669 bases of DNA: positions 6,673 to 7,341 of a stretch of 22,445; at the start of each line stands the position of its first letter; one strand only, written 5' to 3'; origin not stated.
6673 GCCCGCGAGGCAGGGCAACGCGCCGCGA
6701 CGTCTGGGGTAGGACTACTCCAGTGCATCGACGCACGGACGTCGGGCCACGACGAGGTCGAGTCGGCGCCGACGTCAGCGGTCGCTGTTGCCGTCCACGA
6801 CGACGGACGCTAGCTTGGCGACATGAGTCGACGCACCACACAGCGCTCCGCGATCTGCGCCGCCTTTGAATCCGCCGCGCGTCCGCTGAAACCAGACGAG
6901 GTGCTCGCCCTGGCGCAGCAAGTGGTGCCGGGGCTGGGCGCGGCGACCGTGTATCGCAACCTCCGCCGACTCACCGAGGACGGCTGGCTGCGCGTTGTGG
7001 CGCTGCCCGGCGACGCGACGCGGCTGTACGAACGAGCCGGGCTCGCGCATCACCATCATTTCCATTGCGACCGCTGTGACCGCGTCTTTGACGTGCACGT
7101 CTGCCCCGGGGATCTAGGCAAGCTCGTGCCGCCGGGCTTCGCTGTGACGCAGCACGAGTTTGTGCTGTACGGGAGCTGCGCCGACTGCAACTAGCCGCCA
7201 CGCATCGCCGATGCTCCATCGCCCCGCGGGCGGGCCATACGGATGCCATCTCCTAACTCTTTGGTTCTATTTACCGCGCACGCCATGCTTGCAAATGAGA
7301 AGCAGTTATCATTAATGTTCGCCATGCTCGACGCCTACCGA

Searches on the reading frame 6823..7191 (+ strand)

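Call 46: search_protein_families(library=pfam, proteins=[window:6823-7191:+], max_evalue=0.1)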
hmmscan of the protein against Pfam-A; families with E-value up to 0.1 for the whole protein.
window:6823-7191:+ (123 aa): 3 families
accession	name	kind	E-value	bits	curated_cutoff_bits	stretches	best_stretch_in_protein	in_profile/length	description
PF01475.25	FUR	-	1.5e-15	57.8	23.1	1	3-94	5-96/121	Ferric uptake regulator family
PF12840.13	HTH_20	-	0.0098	16.3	27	1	8-58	6-50/51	Helix-turn-helix domain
PF09339.16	HTH_IclR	-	0.026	14.7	22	1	37-57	29-49/52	IclR helix-turn-helix domain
